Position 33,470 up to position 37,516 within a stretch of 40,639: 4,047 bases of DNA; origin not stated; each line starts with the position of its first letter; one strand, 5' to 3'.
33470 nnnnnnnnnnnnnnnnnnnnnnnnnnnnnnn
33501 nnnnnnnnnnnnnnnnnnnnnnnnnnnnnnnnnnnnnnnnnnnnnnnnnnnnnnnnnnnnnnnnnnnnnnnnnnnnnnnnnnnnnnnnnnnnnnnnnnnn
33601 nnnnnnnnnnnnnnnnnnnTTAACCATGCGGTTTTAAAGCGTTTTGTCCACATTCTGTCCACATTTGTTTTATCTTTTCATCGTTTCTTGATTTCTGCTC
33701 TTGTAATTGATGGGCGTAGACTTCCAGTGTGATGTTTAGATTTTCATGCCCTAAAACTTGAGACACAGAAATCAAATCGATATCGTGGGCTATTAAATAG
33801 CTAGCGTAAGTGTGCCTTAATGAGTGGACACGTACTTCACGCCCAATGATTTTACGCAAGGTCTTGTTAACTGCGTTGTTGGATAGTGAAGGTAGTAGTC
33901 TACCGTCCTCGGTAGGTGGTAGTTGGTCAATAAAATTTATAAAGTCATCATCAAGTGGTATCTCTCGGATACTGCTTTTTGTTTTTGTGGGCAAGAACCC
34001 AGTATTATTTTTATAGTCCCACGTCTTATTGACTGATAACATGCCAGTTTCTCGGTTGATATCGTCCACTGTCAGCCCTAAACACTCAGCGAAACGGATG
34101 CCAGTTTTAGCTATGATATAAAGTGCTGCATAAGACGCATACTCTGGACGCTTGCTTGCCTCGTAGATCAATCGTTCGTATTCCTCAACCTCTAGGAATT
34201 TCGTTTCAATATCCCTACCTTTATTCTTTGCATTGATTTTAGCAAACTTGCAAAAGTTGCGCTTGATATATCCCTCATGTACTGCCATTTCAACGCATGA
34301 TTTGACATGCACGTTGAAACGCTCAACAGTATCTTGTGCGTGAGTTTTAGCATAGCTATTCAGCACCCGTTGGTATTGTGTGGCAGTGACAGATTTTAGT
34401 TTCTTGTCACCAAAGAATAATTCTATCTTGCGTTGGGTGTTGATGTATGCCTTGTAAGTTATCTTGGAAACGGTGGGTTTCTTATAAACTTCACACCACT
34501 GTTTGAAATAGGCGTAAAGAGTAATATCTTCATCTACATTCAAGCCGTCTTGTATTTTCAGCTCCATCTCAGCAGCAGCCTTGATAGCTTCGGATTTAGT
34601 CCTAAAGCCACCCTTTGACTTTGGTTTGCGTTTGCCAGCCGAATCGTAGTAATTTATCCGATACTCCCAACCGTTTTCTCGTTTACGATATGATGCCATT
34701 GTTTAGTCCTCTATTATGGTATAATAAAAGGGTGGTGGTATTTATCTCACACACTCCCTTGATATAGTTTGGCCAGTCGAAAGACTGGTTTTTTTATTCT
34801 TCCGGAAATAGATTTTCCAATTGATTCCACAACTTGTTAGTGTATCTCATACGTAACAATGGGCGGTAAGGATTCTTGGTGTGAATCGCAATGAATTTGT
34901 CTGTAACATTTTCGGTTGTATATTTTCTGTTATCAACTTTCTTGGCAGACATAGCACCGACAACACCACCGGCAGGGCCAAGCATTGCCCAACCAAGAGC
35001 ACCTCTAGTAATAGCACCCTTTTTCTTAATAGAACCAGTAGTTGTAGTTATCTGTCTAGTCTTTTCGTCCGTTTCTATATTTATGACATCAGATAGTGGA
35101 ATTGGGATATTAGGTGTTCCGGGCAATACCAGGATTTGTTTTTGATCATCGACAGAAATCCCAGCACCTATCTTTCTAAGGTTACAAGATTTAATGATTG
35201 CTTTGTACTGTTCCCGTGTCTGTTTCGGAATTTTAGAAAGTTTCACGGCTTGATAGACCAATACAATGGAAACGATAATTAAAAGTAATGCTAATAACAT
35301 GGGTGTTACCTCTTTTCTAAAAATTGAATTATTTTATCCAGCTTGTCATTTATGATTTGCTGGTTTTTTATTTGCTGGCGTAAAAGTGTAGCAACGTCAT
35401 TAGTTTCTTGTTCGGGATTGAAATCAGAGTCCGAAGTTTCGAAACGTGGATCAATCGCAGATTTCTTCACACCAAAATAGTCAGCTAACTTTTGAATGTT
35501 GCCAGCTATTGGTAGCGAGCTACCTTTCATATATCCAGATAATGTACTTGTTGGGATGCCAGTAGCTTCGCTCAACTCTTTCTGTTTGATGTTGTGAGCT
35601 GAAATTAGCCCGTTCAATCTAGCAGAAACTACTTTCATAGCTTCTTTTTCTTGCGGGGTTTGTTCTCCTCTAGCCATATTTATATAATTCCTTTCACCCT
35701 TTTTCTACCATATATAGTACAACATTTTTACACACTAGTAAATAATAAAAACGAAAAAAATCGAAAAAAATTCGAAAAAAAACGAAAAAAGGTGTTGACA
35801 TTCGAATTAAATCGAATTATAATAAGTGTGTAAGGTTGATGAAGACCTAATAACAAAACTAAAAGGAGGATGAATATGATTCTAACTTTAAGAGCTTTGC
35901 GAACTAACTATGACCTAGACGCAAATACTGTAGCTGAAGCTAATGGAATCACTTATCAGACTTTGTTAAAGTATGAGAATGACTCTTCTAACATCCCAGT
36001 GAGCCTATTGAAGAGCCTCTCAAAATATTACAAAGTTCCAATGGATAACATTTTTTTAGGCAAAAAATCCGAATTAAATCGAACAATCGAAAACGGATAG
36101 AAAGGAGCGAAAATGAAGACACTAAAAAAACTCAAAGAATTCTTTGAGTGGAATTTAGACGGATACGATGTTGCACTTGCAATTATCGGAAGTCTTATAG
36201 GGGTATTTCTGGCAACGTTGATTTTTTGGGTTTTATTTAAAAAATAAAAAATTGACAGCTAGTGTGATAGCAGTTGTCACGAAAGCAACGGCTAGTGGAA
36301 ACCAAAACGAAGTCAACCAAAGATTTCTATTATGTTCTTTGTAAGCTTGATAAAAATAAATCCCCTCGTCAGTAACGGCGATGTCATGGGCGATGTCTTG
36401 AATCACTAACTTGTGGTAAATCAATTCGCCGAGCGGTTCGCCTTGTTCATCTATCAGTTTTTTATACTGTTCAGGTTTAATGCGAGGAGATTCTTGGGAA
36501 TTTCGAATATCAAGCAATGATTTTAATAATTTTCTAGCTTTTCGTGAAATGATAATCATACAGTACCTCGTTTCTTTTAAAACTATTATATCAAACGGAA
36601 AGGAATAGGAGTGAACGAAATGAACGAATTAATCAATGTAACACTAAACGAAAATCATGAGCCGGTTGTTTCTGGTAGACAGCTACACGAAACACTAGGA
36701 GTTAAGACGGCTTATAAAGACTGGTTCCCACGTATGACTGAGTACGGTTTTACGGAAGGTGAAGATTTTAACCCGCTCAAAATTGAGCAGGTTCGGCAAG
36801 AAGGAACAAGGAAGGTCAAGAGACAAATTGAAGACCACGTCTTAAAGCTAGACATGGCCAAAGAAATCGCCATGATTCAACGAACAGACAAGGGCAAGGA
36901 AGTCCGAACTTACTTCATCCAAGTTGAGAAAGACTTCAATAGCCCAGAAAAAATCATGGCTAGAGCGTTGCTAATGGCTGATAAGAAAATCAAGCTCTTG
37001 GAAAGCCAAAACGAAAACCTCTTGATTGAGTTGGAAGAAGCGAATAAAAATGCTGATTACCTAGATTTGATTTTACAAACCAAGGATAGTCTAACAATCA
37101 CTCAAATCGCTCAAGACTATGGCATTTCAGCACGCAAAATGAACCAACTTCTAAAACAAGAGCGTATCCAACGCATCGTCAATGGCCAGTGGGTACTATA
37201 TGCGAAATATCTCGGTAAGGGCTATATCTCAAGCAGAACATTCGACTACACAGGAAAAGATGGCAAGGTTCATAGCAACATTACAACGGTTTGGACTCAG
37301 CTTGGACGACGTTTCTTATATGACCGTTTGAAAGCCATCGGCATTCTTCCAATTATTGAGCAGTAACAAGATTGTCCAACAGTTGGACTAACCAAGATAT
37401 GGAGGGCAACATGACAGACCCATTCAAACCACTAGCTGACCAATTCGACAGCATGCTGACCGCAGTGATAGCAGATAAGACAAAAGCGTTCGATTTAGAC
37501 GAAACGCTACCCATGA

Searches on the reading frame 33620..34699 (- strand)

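Call 28: search_protein_families(library=phrogs, proteins=[window:33620-34699:-], max_evalue=0.001)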
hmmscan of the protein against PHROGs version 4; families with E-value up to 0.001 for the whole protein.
window:33620-34699:- (359 aa): 10 families
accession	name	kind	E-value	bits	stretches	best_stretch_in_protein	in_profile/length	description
phrog_1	-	integration and excision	2e-73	249.7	1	4-348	117-452/611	integrase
phrog_26960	-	unknown function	1.9e-62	210.8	1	1-134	8-145/146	-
phrog_216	-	integration and excision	1.4e-34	120.6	1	123-349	13-242/301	integrase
phrog_11647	-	unknown function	2.7e-32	112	1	96-162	21-87/88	-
phrog_7685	-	integration and excision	6.8e-17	62.8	1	233-346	117-238/240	integrase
phrog_7244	-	integration and excision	1.2e-07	32.3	1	51-217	65-226/263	integrase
phrog_35951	-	unknown function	2.7e-06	28.8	1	273-353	5-84/97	-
phrog_7269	-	integration and excision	2.8e-06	28.2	1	271-334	7-72/89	integrase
phrog_25190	-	integration and excision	0.00011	23.6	0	282-332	39-90/109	integrase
phrog_23783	-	integration and excision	0.00012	23.1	1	14-150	18-149/162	integrase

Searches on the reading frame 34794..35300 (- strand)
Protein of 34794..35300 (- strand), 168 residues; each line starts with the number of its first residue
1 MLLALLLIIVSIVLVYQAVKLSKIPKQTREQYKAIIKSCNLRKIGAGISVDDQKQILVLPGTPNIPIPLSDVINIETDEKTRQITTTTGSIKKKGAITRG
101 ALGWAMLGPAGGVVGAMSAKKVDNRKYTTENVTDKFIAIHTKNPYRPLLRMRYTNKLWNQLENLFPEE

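Call 28: search_protein_families(library=phrogs, proteins=[window:34794-35300:-], max_evalue=0.001)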
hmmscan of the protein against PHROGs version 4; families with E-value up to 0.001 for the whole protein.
window:34794-35300:- (168 aa): 2 families
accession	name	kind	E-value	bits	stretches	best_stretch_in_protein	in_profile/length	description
phrog_888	-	unknown function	8.4e-07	30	1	22-153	61-195/271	-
phrog_17658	-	unknown function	1.2e-05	26.3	1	82-153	67-138/176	-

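Call 65: search_protein_families(library=pfam, proteins=[window:34794-35300:-], max_evalue=0.01)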
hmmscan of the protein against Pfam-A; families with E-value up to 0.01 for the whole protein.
window:34794-35300:- (168 aa): 0 families

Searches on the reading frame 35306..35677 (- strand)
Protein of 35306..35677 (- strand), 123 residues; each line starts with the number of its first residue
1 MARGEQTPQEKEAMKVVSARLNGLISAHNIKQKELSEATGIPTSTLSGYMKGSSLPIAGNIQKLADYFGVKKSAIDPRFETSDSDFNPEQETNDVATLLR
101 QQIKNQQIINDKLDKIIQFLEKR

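Call 28: search_protein_families(library=phrogs, proteins=[window:35306-35677:-], max_evalue=0.001)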
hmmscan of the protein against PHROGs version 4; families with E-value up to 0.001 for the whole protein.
window:35306-35677:- (123 aa): 10 families
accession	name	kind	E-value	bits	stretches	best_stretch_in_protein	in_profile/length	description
phrog_2967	-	transcription regulation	3.8e-14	53.8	1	9-75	3-69/225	transcriptional regulator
phrog_8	-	transcription regulation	5.4e-14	53.4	1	8-109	68-155/346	transcriptional regulator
phrog_4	-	transcription regulation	1.3e-11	45.1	1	10-92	126-205/400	transcriptional repressor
phrog_3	-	transcription regulation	7.9e-09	36.8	1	10-96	82-166/430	transcriptional repressor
phrog_296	-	integration and excision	4.8e-08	33.1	1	8-108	219-320/626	DNA transposition protein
phrog_2328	-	transcription regulation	1e-07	32.8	1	6-71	9-70/128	transcriptional repressor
phrog_2439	-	transcription regulation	1.4e-07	31.8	1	14-120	5-105/367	transcriptional regulator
phrog_147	-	transcription regulation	9.2e-06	27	1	16-65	4-54/100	transcriptional regulator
phrog_4583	-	transcription regulation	7.8e-05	23.6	1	8-54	2-48/81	transcriptional repressor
phrog_9425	-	transcription regulation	0.00072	20.3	0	31-72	22-64/72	transcriptional repressor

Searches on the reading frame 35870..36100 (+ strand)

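Call 28: search_protein_families(library=phrogs, proteins=[window:35870-36100:+], max_evalue=0.001)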
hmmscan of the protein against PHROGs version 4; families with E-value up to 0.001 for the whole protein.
window:35870-36100:+ (76 aa): 4 families
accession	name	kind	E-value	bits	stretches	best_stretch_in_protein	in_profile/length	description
phrog_8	-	transcription regulation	8.9e-08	32.9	1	1-68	75-141/346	transcriptional regulator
phrog_2439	-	transcription regulation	2.1e-06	27.8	1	7-69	12-73/367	transcriptional regulator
phrog_2967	-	transcription regulation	0.00013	22.6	1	7-72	15-80/225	transcriptional regulator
phrog_2328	-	transcription regulation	0.00064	20.5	1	7-65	20-78/128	transcriptional repressor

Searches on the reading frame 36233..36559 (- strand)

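Call 28: search_protein_families(library=phrogs, proteins=[window:36233-36559:-], max_evalue=0.001)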
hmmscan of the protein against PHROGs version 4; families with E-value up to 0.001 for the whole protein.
window:36233-36559:- (108 aa): 1 family
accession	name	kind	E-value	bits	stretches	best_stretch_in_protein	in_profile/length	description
phrog_12206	-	unknown function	6.7e-09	37.1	1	5-105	5-117/119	-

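Call 65: search_protein_families(library=pfam, proteins=[window:36233-36559:-], max_evalue=0.01)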
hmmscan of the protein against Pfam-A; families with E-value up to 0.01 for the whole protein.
window:36233-36559:- (108 aa): 0 families

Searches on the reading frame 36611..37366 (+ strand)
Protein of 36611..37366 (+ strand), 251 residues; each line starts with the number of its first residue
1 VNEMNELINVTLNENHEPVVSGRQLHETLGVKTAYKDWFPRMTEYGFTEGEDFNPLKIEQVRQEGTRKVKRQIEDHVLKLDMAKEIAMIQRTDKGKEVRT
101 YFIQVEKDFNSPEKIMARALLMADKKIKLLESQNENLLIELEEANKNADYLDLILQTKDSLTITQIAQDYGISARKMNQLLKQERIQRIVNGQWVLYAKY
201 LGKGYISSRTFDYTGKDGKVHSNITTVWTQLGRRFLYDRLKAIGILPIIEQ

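Call 28: search_protein_families(library=phrogs, proteins=[window:36611-37366:+], max_evalue=0.001)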
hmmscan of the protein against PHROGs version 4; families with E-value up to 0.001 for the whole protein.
window:36611-37366:+ (251 aa): 8 families
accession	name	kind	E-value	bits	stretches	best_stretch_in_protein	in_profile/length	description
phrog_63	-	transcription regulation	1.1e-64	220.4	1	1-250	114-365/431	anti-repressor Ant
phrog_130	-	transcription regulation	6.4e-29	102.3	1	117-251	283-419/480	anti-repressor Ant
phrog_5817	-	transcription regulation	1.3e-28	101.4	1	6-141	13-144/210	anti-repressor Ant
phrog_25289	-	unknown function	1.6e-24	87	1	177-251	1-75/79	-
phrog_6904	-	unknown function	1e-23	84.4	1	4-90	2-90/95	-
phrog_373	-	transcription regulation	1.4e-22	81.5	1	1-174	82-240/373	anti-repressor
phrog_377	-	transcription regulation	4.6e-20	73.4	1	6-130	7-131/213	anti-repressor Ant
phrog_14211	-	transcription regulation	1.6e-12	48.5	1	61-169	83-184/234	anti-repressor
